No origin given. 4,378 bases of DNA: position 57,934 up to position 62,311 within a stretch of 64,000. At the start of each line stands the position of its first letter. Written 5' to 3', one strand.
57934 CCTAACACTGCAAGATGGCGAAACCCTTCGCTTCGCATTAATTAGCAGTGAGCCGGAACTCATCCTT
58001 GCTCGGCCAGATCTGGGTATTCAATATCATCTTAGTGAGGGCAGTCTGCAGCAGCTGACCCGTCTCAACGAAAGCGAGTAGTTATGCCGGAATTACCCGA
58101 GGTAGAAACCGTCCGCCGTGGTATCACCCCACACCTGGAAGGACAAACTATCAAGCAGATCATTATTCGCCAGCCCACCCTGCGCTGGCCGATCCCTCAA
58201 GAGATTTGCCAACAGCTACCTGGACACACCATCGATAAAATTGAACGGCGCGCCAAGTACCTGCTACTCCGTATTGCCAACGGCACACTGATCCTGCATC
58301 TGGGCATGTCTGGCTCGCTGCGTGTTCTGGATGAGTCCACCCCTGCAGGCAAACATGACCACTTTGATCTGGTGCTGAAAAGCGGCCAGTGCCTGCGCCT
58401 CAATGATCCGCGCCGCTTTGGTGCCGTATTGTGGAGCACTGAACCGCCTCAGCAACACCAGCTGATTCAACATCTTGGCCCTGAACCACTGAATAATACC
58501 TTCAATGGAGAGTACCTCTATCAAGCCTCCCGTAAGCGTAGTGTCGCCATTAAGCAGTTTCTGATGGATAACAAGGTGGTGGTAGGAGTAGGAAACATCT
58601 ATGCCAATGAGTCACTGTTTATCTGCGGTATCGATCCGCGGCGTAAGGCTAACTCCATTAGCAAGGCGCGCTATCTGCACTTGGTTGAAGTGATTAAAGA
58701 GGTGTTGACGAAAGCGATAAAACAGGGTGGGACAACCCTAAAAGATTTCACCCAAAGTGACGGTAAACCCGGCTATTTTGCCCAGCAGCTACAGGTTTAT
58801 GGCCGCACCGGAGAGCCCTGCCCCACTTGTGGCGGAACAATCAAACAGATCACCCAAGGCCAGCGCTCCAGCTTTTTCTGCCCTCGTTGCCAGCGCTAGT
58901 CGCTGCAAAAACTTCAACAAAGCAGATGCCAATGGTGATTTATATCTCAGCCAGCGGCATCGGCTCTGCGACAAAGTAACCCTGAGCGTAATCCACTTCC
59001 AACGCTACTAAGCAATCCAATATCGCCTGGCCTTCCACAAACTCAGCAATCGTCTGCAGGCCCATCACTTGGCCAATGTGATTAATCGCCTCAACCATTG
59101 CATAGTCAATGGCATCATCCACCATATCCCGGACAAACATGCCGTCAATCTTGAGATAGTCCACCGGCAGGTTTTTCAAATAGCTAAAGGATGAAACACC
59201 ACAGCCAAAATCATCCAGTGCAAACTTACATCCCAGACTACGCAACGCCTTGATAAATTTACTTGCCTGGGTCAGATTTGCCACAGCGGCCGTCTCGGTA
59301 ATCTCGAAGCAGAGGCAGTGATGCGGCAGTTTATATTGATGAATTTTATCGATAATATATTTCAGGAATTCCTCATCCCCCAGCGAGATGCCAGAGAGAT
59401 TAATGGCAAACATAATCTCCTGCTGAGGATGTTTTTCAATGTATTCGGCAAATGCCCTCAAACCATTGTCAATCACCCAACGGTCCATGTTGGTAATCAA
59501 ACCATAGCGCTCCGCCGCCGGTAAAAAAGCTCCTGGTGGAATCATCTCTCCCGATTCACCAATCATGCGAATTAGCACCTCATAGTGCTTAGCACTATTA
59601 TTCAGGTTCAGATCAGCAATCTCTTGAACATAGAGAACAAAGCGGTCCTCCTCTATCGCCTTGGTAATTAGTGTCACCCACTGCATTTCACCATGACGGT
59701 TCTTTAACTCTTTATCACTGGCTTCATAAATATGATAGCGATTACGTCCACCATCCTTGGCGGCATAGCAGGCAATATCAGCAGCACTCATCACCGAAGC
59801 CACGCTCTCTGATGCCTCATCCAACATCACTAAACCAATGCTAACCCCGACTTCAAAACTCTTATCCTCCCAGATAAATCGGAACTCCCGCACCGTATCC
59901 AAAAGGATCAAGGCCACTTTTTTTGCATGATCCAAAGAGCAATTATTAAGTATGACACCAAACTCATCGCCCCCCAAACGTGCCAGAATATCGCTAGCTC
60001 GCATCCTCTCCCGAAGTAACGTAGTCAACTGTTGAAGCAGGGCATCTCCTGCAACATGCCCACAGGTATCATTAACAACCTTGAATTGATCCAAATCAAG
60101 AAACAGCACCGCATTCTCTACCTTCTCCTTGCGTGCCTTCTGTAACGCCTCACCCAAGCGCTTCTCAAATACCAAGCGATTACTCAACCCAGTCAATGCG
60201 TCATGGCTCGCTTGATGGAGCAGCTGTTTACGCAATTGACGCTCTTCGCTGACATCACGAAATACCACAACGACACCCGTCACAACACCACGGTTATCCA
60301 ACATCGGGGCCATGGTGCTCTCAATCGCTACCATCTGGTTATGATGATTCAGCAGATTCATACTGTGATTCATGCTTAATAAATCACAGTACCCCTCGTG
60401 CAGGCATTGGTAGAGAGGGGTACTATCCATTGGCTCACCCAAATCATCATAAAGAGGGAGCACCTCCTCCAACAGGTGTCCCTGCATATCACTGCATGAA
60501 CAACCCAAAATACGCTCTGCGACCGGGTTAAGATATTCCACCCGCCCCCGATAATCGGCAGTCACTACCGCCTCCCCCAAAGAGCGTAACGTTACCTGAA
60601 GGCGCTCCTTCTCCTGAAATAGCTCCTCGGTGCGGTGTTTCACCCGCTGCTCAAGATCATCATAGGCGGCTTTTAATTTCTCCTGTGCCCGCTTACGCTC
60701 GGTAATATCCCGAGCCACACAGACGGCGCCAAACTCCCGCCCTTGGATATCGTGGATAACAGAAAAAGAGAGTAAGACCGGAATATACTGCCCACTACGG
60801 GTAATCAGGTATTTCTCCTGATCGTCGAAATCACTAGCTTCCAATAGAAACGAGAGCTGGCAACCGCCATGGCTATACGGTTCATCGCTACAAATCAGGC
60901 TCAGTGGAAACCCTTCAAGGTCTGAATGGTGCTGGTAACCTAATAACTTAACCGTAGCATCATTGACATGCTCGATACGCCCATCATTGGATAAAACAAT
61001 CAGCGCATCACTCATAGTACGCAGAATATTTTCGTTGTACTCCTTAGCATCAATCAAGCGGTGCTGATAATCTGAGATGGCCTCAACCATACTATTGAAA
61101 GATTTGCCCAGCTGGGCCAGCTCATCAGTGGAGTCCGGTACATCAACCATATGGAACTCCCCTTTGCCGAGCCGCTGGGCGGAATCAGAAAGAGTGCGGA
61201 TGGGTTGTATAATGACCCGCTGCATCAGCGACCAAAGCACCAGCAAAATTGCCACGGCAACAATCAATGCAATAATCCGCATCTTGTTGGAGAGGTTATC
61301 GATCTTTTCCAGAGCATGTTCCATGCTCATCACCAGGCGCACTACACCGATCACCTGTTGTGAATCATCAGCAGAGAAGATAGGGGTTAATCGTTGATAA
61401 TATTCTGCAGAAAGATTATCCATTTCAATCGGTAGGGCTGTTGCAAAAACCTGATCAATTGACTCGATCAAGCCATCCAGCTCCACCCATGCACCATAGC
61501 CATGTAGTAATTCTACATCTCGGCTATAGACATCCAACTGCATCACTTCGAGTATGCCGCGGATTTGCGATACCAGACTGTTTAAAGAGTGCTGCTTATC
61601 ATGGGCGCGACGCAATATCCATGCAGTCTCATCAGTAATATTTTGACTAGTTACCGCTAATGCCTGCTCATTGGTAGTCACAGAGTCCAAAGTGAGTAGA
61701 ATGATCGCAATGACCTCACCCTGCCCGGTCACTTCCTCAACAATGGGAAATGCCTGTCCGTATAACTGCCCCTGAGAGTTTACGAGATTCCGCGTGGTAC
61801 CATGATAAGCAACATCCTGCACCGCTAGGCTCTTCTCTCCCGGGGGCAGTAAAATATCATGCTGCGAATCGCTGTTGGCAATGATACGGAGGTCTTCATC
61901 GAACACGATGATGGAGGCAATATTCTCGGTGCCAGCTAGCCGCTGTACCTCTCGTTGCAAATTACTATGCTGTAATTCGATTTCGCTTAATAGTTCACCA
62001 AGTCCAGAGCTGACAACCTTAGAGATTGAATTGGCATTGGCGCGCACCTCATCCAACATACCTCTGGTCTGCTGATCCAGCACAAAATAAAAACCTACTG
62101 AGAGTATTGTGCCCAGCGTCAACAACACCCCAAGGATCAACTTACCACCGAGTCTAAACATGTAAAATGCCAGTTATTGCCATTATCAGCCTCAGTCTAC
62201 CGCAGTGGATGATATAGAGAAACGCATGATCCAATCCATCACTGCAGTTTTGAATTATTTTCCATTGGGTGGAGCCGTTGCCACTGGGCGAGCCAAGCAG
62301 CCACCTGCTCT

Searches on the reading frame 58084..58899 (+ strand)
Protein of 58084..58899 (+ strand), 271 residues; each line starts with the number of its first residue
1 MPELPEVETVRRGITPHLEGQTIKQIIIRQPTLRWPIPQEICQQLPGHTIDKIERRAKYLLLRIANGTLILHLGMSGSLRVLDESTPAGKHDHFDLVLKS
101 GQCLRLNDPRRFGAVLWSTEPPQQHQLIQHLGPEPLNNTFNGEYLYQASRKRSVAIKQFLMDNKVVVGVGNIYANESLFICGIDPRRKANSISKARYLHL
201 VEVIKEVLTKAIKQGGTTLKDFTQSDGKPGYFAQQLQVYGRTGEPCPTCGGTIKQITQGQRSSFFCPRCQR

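Call 54: search_protein_families(library=ncbifam, proteins=[window:58084-58899:+], max_evalue=1e-20)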
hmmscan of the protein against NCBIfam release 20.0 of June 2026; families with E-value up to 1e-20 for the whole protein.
window:58084-58899:+ (271 aa): 7 families
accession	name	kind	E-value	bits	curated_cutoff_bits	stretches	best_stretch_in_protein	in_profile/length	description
NF002211.1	PRK01103.1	equivalog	3.7e-113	377.6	212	1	1-271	1-274/274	bifunctional DNA-formamidopyrimidine glycosylase/DNA-(apurinic or apyrimidinic site) lyase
TIGR00577.1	fpg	equivalog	6.4e-100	334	203.3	1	1-270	1-276/276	DNA-formamidopyrimidine glycosylase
NF011385.0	PRK14810.1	equivalog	1.8e-72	244.1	423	1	1-271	1-272/272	DNA-formamidopyrimidine glycosylase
NF010551.0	PRK13945.1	equivalog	1.5e-68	231.3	348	1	1-271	1-282/282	DNA-formamidopyrimidine glycosylase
NF011386.0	PRK14811.1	equivalog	3.1e-66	223.4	414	1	1-271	1-263/269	DNA-formamidopyrimidine glycosylase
NF040775.1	endonuc_Nei2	equivalog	3.5e-31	108.6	400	1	5-271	2-252/252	endonuclease VIII Nei2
NF007763.0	PRK10445.1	equivalog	5.4e-24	85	252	1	1-271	1-263/263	endonuclease VIII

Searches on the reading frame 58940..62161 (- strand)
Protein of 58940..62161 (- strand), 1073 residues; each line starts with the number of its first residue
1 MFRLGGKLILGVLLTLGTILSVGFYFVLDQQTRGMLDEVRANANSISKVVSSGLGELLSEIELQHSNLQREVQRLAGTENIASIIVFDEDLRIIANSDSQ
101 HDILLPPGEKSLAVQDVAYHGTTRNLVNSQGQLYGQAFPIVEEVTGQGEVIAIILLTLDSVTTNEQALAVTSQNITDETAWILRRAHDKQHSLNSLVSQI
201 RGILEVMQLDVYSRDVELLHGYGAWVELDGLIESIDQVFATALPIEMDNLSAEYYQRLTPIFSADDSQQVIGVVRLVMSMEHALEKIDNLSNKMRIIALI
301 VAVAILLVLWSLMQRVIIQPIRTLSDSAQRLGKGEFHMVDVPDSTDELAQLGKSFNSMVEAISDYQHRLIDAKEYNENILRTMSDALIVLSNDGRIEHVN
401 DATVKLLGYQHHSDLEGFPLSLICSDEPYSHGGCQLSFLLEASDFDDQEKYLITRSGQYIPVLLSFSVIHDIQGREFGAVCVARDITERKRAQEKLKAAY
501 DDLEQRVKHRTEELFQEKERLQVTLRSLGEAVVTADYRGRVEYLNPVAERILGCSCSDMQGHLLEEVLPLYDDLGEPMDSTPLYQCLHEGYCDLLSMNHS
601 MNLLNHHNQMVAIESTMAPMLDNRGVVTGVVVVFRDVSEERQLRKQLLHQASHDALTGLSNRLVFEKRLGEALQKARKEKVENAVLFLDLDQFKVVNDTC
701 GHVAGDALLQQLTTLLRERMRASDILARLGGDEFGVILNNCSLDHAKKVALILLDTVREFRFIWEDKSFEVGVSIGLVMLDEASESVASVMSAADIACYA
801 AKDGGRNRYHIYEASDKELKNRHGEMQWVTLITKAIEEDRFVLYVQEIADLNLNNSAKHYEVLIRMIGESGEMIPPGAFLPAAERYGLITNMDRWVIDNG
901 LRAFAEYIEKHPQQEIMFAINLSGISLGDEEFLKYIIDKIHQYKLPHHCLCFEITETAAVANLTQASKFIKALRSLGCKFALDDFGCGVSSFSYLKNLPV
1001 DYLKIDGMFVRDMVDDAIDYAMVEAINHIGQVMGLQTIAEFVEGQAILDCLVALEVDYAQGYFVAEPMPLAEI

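Call 54: search_protein_families(library=ncbifam, proteins=[window:58940-62161:-], max_evalue=1e-20)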
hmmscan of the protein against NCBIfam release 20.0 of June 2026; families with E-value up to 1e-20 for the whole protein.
window:58940-62161:- (1073 aa): 26 families (the best 25 are shown)
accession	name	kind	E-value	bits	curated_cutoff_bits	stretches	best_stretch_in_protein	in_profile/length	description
NF007298.0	PRK09776.1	equivalog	9.1e-184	613.2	1135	1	507-1072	543-1101/1111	diguanylate cyclase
NF045675.1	PhdiestaseDibA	equivalog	6.1e-102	342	980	1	611-1072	163-620/623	phosphodiesterase DibA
NF007474.0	PRK10060.1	equivalog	4.7e-89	299.3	782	1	635-1071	221-648/663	cyclic di-GMP phosphodiesterase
NF053781.1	cdiGMPphdstlr2612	equivalog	3.9e-86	289.8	1600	1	449-1072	663-1260/1268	Tlr1612 family c-di-GMP phosphodiesterase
NF052458.1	PhdiestGepA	equivalog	5.9e-72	243.1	1200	1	644-1072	418-836/840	phosphodiesterase GepA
NF008467.0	PRK11359.1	equivalog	6.5e-72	242.7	857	1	649-1073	374-788/800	oxygen-sensing cyclic-di-GMP phosphodiesterase DosP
NF045673.1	c-di-GMPRcptLapD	equivalog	7.1e-59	199.7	1020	1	638-1069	223-646/647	cyclic di-GMP receptor LapD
NF008281.1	PRK11059.1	equivalog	3.5e-53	180.9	663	1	603-1070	173-632/633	RNase E specificity factor CsrD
NF008807.1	PRK11829.1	equivalog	7e-53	179.7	733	1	654-1072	245-657/670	biofilm formation regulator HmsP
NF007423.1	PRK09966.1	equivalog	1.3e-51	175.7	325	1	644-802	232-390/390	diguanylate cyclase DgcN/YfiN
NF033092.0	HK_WalK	equivalog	1.6e-42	145.9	725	1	252-494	139-370/594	cell wall metabolism sensor histidine kinase WalK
TIGR00254.1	GGDEF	domain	2.8e-41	141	37.4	1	649-811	3-166/168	diguanylate cyclase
NF038266.1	diguan_SiaD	equivalog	2e-39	135.5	290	1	641-809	84-252/252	biofilm regulation diguanylate cyclase SiaD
NF007135.0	PRK09581.1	equivalog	2.9e-38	131.9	474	1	643-809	281-452/457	PleD family two-component system response regulator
NF007380.0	PRK09894.1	equivalog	4.8e-35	121.3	256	1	642-813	119-288/296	diguanylate cyclase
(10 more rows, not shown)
